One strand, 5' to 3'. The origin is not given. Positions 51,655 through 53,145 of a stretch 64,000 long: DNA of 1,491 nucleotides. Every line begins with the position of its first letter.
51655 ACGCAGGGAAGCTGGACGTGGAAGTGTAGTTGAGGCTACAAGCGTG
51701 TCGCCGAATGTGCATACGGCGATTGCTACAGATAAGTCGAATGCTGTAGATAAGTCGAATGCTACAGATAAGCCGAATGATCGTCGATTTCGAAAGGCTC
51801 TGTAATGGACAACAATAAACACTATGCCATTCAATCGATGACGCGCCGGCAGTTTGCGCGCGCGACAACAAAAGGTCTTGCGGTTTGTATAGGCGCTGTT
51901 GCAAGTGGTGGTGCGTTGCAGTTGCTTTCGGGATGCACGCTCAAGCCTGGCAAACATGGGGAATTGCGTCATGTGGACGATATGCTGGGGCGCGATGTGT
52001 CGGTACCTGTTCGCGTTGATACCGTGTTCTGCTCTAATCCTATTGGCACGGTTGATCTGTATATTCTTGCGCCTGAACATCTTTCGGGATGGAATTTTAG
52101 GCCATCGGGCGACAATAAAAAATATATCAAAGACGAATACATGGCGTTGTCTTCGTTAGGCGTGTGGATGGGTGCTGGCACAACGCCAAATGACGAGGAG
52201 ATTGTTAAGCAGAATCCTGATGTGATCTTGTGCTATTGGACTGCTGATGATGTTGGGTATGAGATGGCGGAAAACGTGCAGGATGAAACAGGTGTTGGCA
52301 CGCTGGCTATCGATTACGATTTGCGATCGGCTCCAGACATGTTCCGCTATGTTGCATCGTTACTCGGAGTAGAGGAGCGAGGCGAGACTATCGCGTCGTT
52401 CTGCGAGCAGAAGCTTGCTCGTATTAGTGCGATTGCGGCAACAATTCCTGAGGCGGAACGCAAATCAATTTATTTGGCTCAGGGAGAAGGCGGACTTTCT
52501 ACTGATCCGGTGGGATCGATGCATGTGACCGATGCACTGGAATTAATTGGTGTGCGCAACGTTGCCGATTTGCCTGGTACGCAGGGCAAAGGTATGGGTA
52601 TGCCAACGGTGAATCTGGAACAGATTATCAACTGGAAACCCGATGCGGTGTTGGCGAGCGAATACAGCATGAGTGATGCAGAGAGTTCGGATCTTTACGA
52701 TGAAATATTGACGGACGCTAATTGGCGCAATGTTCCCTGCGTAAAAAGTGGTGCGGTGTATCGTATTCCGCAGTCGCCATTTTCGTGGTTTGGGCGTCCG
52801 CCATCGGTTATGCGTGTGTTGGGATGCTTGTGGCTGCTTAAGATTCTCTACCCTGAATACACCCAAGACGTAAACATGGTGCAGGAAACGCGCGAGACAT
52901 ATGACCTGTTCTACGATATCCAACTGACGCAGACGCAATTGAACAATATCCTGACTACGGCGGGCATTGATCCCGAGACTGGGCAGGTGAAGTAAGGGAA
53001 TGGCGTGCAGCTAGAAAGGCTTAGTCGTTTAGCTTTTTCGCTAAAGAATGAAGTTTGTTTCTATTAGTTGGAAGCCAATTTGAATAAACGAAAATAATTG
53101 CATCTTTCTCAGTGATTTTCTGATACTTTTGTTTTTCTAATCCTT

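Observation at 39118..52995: Twelve translationally coupled genes linking three Cys-rich surface paralogs, DUF4418, two ABC systems and a BtuCDF/FecCD-type importer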

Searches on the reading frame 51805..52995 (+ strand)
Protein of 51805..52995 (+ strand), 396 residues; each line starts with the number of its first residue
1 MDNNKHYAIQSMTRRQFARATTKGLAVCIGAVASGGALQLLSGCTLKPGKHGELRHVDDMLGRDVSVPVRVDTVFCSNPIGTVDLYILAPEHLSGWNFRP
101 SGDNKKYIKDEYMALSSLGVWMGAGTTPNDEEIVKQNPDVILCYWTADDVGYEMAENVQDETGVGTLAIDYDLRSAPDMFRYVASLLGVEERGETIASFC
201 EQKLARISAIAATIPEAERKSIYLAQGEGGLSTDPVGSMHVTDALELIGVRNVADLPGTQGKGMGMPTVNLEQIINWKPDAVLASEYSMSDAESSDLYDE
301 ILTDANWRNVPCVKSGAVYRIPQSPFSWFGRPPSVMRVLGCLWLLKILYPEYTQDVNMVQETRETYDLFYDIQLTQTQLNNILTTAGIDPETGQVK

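Call 5: search_protein_families(library=pfam, proteins=[window:51805-52995:+], max_evalue=0.1)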
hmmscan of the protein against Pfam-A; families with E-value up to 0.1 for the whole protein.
window:51805-52995:+ (396 aa): 1 family
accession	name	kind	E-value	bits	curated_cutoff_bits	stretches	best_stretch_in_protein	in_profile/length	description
PF01497.23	Peripla_BP_2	-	2.6e-17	63.4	27.5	2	174-324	93-234/235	Periplasmic binding protein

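Call 9: search_protein_families(library=ncbifam, proteins=[window:51805-52995:+], max_evalue=0.01)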
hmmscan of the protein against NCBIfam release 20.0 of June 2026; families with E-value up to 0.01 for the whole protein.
window:51805-52995:+ (396 aa): 4 families
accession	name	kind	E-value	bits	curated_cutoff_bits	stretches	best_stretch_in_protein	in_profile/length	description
NF010649.0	PRK14048.1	equivalog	3.5e-12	46.2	374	1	56-285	33-269/374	ferrichrome/ferrioxamine B periplasmic transporter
TIGR03659.1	IsdE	equivalog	9.3e-08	31.6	298.65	1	240-327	191-273/292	heme ABC transporter substrate-binding protein IsdE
NF008200.0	PRK10957.1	equivalog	9.8e-06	24.7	205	1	126-322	114-306/330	Fe2+-enterobactin ABC transporter substrate-binding protein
TIGR04281.1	peripla_PGF_1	equivalog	1.4e-05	24.4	325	1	121-289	64-220/330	PGF-CTERM-anchored ABC transporter substrate-binding protein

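Call 45: search_solved_structures(query=window:51805-52995:+, max_evalue=0.001)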
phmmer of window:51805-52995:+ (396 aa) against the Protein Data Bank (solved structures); distinct sequences matched with E-value up to 0.001: 11.
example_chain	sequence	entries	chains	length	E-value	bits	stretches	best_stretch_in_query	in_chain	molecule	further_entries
4pag_A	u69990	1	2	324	5.3e-37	130.9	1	57-380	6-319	Periplasmic binding protein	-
4ovk_A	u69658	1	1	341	4.9e-19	71.8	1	125-385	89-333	Periplasmic binding protein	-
3psa_A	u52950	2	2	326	6.7e-13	51.5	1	245-371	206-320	protein HI_1472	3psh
2etv_A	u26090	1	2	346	9.3e-12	47.8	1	55-369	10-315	iron(III) ABC transporter, periplasmic iron-binding protein, putative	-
6b2x_A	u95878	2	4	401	6.2e-11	45.1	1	21-288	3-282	Solute-binding periplasmic protein of iron/siderophore ABC transporter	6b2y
4hn9_A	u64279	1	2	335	4.7e-07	32.3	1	213-370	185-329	Iron complex transport system substrate-binding protein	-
9hrj_A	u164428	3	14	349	7.7e-07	31.6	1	56-291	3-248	Periplasmic substrate-binding transport protein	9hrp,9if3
9ht5_A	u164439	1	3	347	7.8e-07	31.6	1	56-291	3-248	Periplasmic substrate-binding transport protein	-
4mo9_A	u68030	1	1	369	1.7e-06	30.5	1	125-370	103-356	Periplasmic binding protein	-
3g9q_A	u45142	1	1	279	0.00012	24.4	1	109-330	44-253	Ferrichrome-binding protein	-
3hxp_A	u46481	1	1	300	0.00015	24.1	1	109-329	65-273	Iron(3+)-hydroxamate-binding protein fhuD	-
